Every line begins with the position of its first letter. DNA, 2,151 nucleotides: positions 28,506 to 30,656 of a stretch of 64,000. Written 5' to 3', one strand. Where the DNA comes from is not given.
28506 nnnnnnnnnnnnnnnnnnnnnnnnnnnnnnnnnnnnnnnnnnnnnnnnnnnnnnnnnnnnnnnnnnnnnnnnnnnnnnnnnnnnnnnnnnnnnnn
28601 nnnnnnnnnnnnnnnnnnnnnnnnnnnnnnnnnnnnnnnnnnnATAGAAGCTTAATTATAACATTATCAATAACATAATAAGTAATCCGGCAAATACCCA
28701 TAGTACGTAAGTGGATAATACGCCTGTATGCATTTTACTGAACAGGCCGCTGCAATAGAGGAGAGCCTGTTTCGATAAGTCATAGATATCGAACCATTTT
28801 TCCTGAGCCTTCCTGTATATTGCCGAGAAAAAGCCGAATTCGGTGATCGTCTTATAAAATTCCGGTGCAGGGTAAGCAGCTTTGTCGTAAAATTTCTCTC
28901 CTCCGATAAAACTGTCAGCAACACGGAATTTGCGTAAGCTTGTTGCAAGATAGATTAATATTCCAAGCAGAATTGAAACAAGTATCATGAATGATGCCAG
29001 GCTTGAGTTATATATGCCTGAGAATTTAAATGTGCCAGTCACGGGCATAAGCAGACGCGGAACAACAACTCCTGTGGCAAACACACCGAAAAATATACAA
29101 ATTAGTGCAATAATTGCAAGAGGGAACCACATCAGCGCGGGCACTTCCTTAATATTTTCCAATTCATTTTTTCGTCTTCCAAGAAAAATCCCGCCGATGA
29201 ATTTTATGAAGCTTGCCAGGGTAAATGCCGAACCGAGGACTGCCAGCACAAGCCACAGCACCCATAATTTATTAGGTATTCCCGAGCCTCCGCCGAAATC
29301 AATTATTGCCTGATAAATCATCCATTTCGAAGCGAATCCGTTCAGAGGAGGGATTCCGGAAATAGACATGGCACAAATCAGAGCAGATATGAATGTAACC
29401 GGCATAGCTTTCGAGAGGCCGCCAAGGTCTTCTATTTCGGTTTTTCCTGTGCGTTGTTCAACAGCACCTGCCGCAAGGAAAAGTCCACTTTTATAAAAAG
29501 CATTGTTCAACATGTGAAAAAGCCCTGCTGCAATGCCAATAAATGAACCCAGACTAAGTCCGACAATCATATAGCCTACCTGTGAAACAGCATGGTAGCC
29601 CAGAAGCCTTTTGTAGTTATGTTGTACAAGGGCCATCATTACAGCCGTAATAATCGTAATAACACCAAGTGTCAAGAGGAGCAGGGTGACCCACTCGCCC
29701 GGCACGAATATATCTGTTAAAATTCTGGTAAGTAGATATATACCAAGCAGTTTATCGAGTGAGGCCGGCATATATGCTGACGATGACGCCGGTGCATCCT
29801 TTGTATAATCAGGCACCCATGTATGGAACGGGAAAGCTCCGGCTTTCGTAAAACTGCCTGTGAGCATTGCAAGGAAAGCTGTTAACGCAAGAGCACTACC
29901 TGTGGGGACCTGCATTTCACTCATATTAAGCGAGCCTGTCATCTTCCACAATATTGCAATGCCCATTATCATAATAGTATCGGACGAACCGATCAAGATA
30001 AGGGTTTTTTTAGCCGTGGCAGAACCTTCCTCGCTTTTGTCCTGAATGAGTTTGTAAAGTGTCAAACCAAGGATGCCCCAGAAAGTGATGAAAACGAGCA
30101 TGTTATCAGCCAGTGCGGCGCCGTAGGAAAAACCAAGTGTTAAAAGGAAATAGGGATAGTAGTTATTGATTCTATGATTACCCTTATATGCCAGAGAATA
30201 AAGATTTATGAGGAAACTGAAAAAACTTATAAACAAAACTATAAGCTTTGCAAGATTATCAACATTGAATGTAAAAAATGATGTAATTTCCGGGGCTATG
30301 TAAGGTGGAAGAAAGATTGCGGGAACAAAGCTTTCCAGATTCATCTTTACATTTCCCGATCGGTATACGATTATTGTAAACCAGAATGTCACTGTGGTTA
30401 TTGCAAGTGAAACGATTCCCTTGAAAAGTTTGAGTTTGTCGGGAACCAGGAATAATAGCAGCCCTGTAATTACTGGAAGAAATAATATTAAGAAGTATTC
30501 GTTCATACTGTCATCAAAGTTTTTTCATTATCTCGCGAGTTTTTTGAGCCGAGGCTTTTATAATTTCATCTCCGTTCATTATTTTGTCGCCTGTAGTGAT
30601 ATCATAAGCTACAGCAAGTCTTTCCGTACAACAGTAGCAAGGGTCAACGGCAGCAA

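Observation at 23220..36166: Rex-boxed 19-gene operon joining a sulfhydrogenase beta/gamma-like NAD(P)H module to a group-4 [NiFe]-hydrogenase core and a complete Mrp antiporter module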

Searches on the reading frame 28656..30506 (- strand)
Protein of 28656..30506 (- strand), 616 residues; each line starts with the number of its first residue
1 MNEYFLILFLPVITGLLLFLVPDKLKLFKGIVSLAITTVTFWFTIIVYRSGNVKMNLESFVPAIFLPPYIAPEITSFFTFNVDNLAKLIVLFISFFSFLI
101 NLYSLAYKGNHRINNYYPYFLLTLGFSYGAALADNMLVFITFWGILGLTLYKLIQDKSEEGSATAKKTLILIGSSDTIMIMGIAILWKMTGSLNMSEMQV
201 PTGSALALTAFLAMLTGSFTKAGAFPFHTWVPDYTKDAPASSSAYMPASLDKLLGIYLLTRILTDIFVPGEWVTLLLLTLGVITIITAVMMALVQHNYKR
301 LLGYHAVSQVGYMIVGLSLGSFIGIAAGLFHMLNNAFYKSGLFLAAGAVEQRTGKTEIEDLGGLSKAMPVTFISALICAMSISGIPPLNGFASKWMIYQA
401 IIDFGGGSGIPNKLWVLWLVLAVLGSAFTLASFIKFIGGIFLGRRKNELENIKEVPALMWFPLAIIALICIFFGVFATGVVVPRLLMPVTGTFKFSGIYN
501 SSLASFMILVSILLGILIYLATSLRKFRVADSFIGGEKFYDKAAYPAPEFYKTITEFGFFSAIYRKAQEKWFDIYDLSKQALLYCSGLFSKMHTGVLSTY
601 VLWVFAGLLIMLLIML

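Call 8: search_protein_families(library=pfam, proteins=[window:28656-30506:-], max_evalue=0.01)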
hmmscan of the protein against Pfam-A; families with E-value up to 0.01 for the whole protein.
window:28656-30506:- (616 aa): 2 families
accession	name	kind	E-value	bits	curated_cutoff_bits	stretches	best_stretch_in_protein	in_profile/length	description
PF00361.26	Proton_antipo_M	-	4.4e-55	187.4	21.5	1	133-404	1-278/294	NADH:quinone oxidoreductase/Mrp antiporter, TM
PF00662.26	Proton_antipo_N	-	0.0028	18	24.5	1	78-107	11-40/51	NADH-Ubiquinone oxidoreductase (complex I), chain 5 N-terminus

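Call 11: search_protein_families(library=ncbifam, proteins=[window:28656-30506:-], max_evalue=0.001)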
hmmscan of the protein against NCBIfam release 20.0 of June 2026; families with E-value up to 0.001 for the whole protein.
window:28656-30506:- (616 aa): 75 families (the best 25 are shown)
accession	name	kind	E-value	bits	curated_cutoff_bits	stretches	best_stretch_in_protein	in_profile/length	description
NF006419.0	PRK08668.1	equivalog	3.5e-81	273.8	617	1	3-613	3-610/613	NADH dehydrogenase subunit M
NF006240.0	PRK08376.1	subfamily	5.1e-76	256.7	662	1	11-493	14-507/521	putative monovalent cation/H+ antiporter subunit D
NF005086.0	PRK06521.1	equivalog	7.1e-74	249.5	667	1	78-498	74-511/669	hydrogenase 4 subunit B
NF009288.0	PRK12648.1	equivalog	4.2e-66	223.7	1104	1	5-523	4-524/954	monovalent cation/H+ antiporter subunit A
NF005141.0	PRK06590.1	equivalog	5.4e-66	223.8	556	1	3-615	4-609/615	NADH-quinone oxidoreductase subunit L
TIGR00940.1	2a6301s01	subfamily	1.6e-65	221.9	920.45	1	31-521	29-541/793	monovalent cation:proton antiporter subunit A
NF005097.0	PRK06525.1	equivalog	4.5e-64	216.9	430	1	6-480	7-478/480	hydrogenase 4 subunit D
NF009287.0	PRK12647.1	equivalog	1.1e-63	216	937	1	72-526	64-522/773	putative monovalent cation/H+ antiporter subunit A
NF009289.0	PRK12649.1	equivalog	2.4e-63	214.8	1117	1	5-520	8-534/789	putative monovalent cation/H+ antiporter subunit A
TIGR01974.1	NDH_I_L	subfamily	1e-62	213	407.5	1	4-615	3-629/630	NADH-quinone oxidoreductase subunit L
NF006418.0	PRK08667.1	equivalog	2.6e-61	208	794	1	76-575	69-575/644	hydrogenase membrane subunit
NF009310.0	PRK12668.1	equivalog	9.9e-61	206.2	564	1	77-490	61-444/584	Na(+)/H(+) antiporter subunit D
NF009285.0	PRK12645.1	equivalog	4.8e-60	203.7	1028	1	4-493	4-508/804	Na+/H+ antiporter subunit A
NF009290.0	PRK12650.1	equivalog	2.1e-54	184.8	980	1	65-477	62-472/966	DUF4040 family protein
NF004920.0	PRK06277.1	equivalog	9.1e-54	183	578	1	6-478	6-462/478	energy conserving hydrogenase EhbF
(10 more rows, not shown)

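Call 57: search_solved_structures(query=window:28656-30506:-, max_evalue=1e-30)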
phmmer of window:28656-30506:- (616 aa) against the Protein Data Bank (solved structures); distinct sequences matched with E-value up to 1e-30: 12.
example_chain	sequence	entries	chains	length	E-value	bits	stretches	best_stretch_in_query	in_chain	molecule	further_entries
6cfw_H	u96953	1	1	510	3.6e-50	174.4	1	77-490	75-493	Monovalent cation/H+ antiporter subunit D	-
7qru_A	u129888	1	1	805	4.8e-49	170.7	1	68-478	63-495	Na+/H+ antiporter subunit A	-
6u8y_X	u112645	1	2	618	8.1e-44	153.4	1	2-539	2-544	NADH dehydrogenase subunit M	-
6z16_A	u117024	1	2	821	2.4e-42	148.6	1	68-490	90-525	Multisubunit Na+/H+ antiporter, A subunit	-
7z0s_C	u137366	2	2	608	2e-41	145.5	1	88-488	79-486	Formate hydrogenlyase subunit 3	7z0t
7d3u_A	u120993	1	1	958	5.7e-38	134.1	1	79-442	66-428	Monovalent Na+/H+ antiporter subunit A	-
4he8_L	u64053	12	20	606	4.5e-36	127.8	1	78-612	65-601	NADH-quinone oxidoreductase subunit 12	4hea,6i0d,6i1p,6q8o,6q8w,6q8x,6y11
8e9g_L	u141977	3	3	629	5.6e-36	127.5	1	72-518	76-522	NADH-quinone oxidoreductase, L subunit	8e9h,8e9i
6u8y_H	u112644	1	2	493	1.8e-35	125.9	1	8-478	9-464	NADH dehydrogenase subunit N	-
7qru_D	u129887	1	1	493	2.5e-35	125.4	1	5-477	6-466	Na+/H+ antiporter subunit D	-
6hum_F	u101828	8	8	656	2.3e-32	115.6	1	80-424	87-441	NADH dehydrogenase subunit 5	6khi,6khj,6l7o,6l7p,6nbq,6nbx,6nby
7d3u_D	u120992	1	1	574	5.8e-32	114.3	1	80-444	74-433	Monovalent Na+/H+ antiporter subunit D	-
